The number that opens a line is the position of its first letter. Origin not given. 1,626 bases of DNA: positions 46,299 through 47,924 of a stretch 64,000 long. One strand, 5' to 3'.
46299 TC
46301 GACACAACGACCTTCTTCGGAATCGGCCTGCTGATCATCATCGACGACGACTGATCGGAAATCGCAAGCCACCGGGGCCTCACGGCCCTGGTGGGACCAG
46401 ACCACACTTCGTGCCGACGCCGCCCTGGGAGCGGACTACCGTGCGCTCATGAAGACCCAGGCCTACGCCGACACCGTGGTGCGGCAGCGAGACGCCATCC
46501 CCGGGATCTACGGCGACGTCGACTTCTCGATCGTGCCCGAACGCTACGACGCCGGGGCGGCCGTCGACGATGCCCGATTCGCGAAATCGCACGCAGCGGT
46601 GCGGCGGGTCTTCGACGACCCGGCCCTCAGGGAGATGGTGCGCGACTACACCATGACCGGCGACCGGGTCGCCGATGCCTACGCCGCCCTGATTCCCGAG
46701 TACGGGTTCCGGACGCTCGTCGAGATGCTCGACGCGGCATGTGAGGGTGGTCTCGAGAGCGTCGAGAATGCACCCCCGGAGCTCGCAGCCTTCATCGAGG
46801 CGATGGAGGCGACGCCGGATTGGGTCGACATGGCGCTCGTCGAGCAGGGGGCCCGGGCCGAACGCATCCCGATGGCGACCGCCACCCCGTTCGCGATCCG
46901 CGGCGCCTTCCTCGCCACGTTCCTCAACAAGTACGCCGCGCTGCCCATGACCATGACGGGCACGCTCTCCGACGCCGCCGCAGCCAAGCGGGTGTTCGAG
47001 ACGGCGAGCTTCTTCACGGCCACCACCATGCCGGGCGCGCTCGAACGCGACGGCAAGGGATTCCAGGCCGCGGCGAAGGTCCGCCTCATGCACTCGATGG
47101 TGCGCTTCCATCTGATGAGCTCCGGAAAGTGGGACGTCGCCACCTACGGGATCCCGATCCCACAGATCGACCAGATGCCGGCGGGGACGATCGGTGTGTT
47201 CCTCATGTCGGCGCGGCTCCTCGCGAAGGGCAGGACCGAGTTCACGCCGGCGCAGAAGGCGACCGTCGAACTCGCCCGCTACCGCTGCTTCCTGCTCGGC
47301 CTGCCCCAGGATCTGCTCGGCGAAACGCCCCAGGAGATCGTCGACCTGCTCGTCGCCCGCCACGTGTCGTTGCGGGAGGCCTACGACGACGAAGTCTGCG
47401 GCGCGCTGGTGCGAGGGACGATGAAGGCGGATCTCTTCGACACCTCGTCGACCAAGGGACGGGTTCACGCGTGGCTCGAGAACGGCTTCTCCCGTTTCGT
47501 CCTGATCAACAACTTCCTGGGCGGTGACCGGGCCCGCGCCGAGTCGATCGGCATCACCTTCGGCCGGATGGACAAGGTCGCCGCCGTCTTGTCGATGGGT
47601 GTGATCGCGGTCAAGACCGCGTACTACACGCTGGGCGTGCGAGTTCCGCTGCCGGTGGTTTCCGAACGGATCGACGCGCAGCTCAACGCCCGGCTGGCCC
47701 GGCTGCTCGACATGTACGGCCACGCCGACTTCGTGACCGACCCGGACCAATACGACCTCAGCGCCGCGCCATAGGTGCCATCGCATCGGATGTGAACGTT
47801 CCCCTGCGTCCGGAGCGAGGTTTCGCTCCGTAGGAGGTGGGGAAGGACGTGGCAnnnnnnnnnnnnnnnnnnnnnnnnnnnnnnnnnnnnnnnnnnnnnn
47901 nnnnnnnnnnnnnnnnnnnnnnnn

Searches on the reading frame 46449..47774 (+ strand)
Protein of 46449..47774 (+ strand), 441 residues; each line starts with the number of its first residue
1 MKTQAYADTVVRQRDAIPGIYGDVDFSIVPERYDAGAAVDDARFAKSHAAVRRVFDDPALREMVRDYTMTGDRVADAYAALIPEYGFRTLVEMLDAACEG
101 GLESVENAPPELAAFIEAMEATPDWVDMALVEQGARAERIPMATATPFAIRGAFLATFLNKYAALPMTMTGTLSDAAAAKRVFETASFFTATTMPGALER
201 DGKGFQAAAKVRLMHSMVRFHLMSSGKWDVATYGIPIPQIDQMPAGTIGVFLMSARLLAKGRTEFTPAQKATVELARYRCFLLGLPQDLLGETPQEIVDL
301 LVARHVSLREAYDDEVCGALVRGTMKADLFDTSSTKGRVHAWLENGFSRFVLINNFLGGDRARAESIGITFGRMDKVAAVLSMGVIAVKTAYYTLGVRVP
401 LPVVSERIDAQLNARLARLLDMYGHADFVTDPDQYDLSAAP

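Call 3: search_protein_families(library=pfam, proteins=[window:46449-47774:+], max_evalue=0.01)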
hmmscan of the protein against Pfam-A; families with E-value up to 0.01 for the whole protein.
window:46449-47774:+ (441 aa): 1 family
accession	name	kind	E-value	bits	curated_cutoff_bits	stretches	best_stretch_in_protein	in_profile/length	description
PF09995.15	MPAB_Lcp_cat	-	1.8e-07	31.9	23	1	148-300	9-152/231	ER-bound oxygenase mpaB/B'/Rubber oxygenase, catalytic domain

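Call 4: search_protein_families(library=ncbifam, proteins=[window:46449-47774:+], max_evalue=0.01)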
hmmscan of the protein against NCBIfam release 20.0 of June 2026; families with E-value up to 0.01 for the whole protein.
window:46449-47774:+ (441 aa): 0 families

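Call 8: find_homologous_proteins(query=window:46449-47774:+, max_evalue=0.001)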
Query window:46449-47774:+ (441 aa): 3003 proteins with E <= 0.001 among 8000 candidates; the best 120 are listed.
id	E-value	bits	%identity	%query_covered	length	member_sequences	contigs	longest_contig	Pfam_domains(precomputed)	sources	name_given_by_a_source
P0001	2.8e-243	825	85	100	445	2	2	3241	PF09995.16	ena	-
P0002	4.4e-241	818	85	100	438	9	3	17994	-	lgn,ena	-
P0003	1.7e-240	816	84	99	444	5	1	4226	PF09995.16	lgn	-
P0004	2.7e-237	806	82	100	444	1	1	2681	PF09995.16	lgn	-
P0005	6.3e-237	804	82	99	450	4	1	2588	PF09995.16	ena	-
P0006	1.4e-236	803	82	100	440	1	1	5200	PF09995.16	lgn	-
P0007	5.0e-235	798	82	100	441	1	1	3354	PF09995.16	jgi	jgi:hypothetical protein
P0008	6.4e-235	798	81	100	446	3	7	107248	PF09995.16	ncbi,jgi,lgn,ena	jgi:hypothetical protein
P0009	1.7e-234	796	81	100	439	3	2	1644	PF09995.16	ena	-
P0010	3.0e-234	796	81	100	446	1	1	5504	PF09995.16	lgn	-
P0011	3.6e-234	795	81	100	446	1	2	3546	PF09995.16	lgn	-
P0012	8.0e-233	791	81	100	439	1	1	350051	PF09995.16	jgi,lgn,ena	-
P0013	4.3e-231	785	81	100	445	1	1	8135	PF09995.16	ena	-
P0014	5.5e-231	785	80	100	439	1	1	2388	PF09995.16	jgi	jgi:hypothetical protein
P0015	6.8e-231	785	82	99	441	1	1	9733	PF09995.16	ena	-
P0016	1.1e-230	784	82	99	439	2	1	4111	PF09995.16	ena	-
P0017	2.4e-230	783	80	100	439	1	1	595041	PF09995.16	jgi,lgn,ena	-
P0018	7.0e-229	778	80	100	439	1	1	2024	PF09995.16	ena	-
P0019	3.8e-228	776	80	100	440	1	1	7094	PF09995.16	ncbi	-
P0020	8.8e-228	774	81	99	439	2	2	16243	PF09995.16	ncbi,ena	-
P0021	2.8e-227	773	79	100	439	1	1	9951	PF09995.16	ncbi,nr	ncbi:MAG: oxygenase MpaB family protein [Acidimicrobiia bacterium]|nr:oxygenase MpaB family protein 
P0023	8.8e-226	768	80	100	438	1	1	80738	PF09995.16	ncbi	-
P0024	1.5e-225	767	78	100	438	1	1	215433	PF09995.16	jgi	jgi:ER-bound oxygenase mpaB/B'/Rubber oxygenase, catalytic domain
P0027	7.6e-224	761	78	99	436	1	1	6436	PF09995.16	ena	-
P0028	2.7e-223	760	78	99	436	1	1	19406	PF09995.16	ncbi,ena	-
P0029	6.3e-223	758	78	100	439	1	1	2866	PF09995.16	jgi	-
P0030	6.4e-223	758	78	99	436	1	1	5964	PF09995.16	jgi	jgi:hypothetical protein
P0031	1.1e-222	758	79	98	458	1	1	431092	PF09995.16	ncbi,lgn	ncbi:MAG: oxygenase MpaB family protein [Acidimicrobiales bacterium]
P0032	1.6e-222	757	78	100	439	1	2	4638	PF09995.16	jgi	jgi:hypothetical protein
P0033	1.0e-221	754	78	100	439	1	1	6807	PF09995.16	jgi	-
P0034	1.3e-221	754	77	100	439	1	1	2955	PF09995.16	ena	-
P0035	1.8e-221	754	80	96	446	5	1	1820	PF09995.16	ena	-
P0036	9.9e-221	751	77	100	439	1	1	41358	PF09995.16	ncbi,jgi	ncbi:MAG: hypothetical protein ACI9MX_003367 [Candidatus Aldehydirespiratoraceae bacterium]|jgi:hypo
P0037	1.1e-220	751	76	99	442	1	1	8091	PF09995.16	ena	-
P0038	2.2e-220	750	77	99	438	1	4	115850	PF09995.16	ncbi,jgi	-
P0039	2.4e-220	750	76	99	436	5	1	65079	PF09995.16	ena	-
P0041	3.6e-220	749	76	99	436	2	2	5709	PF09995.16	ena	-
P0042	4.7e-220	749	77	100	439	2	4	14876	PF09995.16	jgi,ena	-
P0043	5.1e-220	749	76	100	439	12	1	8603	PF09995.16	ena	-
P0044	5.3e-220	749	77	100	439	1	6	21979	PF09995.16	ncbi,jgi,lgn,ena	jgi:hypothetical protein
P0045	5.9e-220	749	77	100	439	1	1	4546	PF09995.16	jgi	jgi:hypothetical protein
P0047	9.1e-220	748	77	98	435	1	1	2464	PF09995.16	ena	-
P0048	9.9e-220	748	77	99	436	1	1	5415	PF09995.16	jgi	jgi:hypothetical protein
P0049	6.2e-219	745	77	100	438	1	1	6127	PF09995.16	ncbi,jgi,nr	ncbi:MAG: DUF2236 domain-containing protein [Actinobacteria bacterium]|nr:DUF2236 domain-containing 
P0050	9.5e-219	745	76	99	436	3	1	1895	PF09995.16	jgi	jgi:hypothetical protein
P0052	1.7e-218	744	77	100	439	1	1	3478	PF09995.16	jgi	jgi:hypothetical protein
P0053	1.8e-218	744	76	100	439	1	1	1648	PF09995.16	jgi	jgi:hypothetical protein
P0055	2.3e-218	743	76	99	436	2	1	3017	PF09995.16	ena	-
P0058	3.1e-218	743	76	99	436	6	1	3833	PF09995.16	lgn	-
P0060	8.2e-218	741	75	99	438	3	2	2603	PF09995.16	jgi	jgi:hypothetical protein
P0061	1.2e-217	741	76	100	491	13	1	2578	PF09995.16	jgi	jgi:hypothetical protein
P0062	1.6e-217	741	76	99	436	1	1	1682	PF09995.16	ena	-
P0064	2.8e-217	740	76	99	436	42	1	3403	PF09995.16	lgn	-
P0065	3.1e-217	740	75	100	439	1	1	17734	PF09995.16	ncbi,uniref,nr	ncbi:oxygenase MpaB family protein [Ilumatobacter nonamiensis]|uniref:oxygenase MpaB family protein 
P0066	6.9e-217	738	76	100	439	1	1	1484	PF09995.16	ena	-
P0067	9.1e-217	738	75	100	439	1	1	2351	PF09995.16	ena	-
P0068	1.0e-216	738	75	100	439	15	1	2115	PF09995.16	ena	-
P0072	4.5e-216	736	75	99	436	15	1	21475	PF09995.16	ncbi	-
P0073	5.2e-216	736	75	100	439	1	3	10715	PF09995.16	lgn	-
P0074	5.5e-216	735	76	99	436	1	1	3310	PF09995.16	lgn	-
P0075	1.1e-215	734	75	99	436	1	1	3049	PF09995.16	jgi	jgi:hypothetical protein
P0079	2.8e-215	733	76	98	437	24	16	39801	PF09995.16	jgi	jgi:hypothetical protein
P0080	2.9e-215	733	76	99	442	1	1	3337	PF09995.16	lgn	-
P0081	2.9e-215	733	76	100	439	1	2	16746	PF09995.16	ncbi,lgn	-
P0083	3.7e-215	733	76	98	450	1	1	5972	PF09995.16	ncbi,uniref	ncbi:oxygenase MpaB family protein [Ilumatobacter sp.]|uniref:oxygenase MpaB family protein n=1 Tax=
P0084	3.9e-215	733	76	99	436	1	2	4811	PF09995.16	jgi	jgi:hypothetical protein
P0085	3.9e-215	733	75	99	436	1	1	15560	PF09995.16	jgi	jgi:hypothetical protein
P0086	4.1e-215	733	75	99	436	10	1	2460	PF09995.16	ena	-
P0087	6.6e-215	732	75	99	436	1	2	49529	PF09995.16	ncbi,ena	-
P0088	7.0e-215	732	77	99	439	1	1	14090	PF09995.16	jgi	-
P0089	1.0e-214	731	75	99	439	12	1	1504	PF09995.16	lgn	-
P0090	1.0e-214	731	75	100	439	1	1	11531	PF09995.16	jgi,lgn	jgi:hypothetical protein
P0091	1.1e-214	731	76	99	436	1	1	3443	PF09995.16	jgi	jgi:hypothetical protein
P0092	1.1e-214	731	75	100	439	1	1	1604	PF09995.16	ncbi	-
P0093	1.3e-214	731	76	99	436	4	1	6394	PF09995.16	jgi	jgi:hypothetical protein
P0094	1.5e-214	731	75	100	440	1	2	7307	PF09995.16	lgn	-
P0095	1.6e-214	731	74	100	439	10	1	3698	PF09995.16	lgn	-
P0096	2.6e-214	730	75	99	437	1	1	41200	PF09995.16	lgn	-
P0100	6.2e-214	729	74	100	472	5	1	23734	PF09995.16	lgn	-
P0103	1.3e-213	728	75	99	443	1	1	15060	PF09995.16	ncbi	-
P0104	1.8e-213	727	74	100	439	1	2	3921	PF09995.16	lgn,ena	-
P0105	2.1e-213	727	74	99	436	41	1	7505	PF09995.16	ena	-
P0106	5.0e-213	726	74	100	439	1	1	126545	PF09995.16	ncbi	-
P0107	5.5e-213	726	74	99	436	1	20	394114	PF09995.16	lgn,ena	-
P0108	6.6e-213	725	74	99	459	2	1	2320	PF09995.16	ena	-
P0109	6.9e-213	725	74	99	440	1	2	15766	PF09995.16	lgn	-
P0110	7.2e-213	725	74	100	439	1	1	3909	PF09995.16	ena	-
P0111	7.6e-213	725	74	100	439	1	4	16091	PF09995.16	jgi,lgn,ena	jgi:hypothetical protein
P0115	1.5e-212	724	74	99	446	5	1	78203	PF09995.16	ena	-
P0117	2.7e-212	723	74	100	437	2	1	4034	PF09995.16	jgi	-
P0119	3.5e-212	723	74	99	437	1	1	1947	PF09995.16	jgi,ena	-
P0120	4.6e-212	723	75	100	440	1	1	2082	PF09995.16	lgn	-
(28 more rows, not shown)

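Call 20: find_encoding_contigs(protein=P0002, flank=10000, max_places=4)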
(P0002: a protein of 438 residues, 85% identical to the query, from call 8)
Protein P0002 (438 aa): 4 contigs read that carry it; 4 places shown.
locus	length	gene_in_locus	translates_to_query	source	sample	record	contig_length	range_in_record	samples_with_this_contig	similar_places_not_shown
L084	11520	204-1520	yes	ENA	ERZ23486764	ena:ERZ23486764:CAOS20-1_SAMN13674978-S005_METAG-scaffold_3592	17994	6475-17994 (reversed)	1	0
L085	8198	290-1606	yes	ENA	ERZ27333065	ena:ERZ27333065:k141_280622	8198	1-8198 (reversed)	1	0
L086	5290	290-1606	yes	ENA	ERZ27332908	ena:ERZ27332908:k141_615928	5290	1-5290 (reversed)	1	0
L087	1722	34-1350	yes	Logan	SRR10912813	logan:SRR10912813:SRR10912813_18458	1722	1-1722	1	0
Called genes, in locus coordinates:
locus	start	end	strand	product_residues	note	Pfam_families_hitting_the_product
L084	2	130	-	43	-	?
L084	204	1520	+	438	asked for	-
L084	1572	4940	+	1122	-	PF00211:Guanylate_cyc, PF13191:AAA_16, PF13401:AAA_22 (weak)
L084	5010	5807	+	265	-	PF18761:Heliorhodopsin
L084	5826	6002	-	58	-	-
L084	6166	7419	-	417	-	PF11288:DUF3089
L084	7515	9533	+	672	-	PF01590:GAF, PF13185:GAF_2 (faint), PF00989:PAS, PF08448:PAS_4, PF13188:PAS_8 (weak), PF13426:PAS_9, PF00512:HisKA, PF02518:HATPase_c, +1 more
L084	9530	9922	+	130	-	PF00072:Response_reg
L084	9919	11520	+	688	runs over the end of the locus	PF01627:Hpt (weak), PF00072:Response_reg, PF00990:GGDEF, PF00072:Response_reg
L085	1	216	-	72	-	?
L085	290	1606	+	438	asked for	-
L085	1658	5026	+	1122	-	PF00211:Guanylate_cyc, PF13191:AAA_16, PF13401:AAA_22 (weak)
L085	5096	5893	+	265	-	PF18761:Heliorhodopsin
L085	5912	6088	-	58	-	-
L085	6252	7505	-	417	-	PF11288:DUF3089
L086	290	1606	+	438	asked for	-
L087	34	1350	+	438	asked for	-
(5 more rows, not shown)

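Call 22: find_related_loci(query=A2, collection=metagenome_contigs, flank=10000)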
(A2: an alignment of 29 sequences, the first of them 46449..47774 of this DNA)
Query A2 (441 aa) in metagenome_contigs; peptide patterns used: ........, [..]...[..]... (x = any residue, [..] = any of these).
420 stretches matched a pattern; 88 encode a relative of the query (tblastn E <= 1e-3); the best 80 are kept; 80 distinct loci.
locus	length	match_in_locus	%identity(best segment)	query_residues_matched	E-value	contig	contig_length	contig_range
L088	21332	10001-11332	81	1-440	0e+0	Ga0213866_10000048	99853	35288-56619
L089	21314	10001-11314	81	1-440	0e+0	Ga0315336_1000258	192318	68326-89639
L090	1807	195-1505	82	2-440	0e+0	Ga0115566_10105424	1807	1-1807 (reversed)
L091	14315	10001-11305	81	1-437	0e+0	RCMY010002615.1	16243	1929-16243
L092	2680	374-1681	76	1-438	0e+0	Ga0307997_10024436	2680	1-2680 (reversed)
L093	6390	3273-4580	77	1-438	0e+0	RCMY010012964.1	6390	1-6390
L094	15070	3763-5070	75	1-438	0e+0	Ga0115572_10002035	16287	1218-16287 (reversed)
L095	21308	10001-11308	75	1-438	0e+0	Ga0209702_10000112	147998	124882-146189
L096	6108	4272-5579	76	1-438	0e+0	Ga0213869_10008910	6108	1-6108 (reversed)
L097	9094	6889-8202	77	1-440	0e+0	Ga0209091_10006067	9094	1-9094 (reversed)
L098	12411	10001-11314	77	1-440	0e+0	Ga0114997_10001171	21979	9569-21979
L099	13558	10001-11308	75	1-438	0e+0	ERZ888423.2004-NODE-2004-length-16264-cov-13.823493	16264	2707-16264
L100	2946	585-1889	76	1-437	0e+0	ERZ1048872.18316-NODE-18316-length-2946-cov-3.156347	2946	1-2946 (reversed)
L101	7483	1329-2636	76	1-438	0e+0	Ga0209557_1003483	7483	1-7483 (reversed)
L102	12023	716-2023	76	1-438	0e+0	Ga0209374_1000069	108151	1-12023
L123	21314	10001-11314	80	1-440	0e+0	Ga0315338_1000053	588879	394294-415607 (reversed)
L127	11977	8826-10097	53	8-435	4e-142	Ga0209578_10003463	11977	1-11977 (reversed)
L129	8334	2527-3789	53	10-435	3e-141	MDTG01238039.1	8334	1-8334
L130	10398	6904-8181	53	10-440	2e-141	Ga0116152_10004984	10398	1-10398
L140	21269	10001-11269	52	8-435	4e-137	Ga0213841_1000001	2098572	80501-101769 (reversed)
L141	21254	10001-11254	52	13-435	5e-137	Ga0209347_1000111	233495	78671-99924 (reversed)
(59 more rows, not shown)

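Call 27: search_protein_families(library=pfam, proteins=[L123:11371-13254:+, L123:13306-14235:+, L123:14078-15094:+, L088:11411-12334:+], max_evalue=0.001)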
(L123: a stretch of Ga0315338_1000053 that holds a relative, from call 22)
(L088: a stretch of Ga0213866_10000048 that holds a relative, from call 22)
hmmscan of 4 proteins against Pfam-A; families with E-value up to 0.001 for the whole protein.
L123:11371-13254:+ (627 aa): 0 families

L123:13306-14235:+ (309 aa): 0 families

L123:14078-15094:+ (338 aa): 2 families
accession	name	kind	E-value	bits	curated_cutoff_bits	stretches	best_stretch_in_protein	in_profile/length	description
PF00535.33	Glycos_transf_2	-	1.3e-29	103.7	23.3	1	77-194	1-117/168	Glycosyl transferase family 2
PF13641.12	Glyco_tranf_2_3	-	9.6e-18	65.5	27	1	77-264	4-198/230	Glycosyltransferase like family 2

L088:11411-12334:+ (307 aa): 0 families

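Call 29: search_solved_structures(query=A2, max_evalue=10, show_alignments=3)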
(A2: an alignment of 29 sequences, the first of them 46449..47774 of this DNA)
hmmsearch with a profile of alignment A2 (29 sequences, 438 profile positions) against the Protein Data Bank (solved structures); distinct sequences matched with E-value up to 10: 2.
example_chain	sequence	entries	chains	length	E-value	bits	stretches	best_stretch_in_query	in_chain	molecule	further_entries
5o1m_A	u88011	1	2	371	0.0024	19.9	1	109-290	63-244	Rubber oxygenase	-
5o1l_A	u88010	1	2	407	0.003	19.6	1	109-290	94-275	Rubber oxygenase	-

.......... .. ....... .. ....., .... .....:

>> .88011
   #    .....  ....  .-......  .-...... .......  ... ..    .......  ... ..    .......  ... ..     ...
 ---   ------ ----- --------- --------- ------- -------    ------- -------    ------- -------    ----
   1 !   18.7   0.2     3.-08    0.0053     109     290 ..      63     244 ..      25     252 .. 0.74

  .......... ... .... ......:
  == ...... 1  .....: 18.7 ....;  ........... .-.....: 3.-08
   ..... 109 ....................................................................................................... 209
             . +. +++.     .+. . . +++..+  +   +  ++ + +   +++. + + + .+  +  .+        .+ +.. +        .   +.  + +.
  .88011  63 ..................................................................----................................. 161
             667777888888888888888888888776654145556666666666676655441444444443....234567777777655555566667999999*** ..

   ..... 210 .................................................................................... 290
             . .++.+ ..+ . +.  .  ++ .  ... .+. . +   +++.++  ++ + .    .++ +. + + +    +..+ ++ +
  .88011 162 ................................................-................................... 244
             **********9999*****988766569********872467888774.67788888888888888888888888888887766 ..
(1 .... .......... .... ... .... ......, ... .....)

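Call 36: predict_structure(alignment_id=A2)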
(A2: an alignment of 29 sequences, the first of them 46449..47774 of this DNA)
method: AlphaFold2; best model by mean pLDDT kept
length: 441 residues; sequences in the alignment: 29
mean_pLDDT: 64.7   pTM: 0.65
mean pLDDT of the five models: 64.7, 61.3, 53.5, 43.0, 42.4
residues with pLDDT >= 90: 25; 70-90: 178; 50-70: 123; < 50: 115
segments of 3 or more residues with pLDDT < 50: 1-37, 157-183, 226-249, 304-312, 425-441
pLDDT, mean of each block of 10 residues (from residue 1): 36 41 32 45 59 65 57 77 78 88 91 91 84 83 73 53 36 42 57 78 80 68 47 37 45 53 70 79 68 57 47 56 66 84 85 69 76 90 89 74 79 79 45 43 38
secondary structure, 60 per line:
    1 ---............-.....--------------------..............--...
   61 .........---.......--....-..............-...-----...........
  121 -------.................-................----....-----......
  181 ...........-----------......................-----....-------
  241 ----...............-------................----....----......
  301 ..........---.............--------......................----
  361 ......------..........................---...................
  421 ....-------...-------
elements in order: H4-15 H17-21 H42-55 H58-69 H73-79 H82-85 H87-100 H110-120 H128-144 H146-161 H166-169 H175-191 H203-224 H230-233 H245-259 H267-282 H287-290 H295-310 H314-326 H335-356 H361-366 H373-398 H402-424
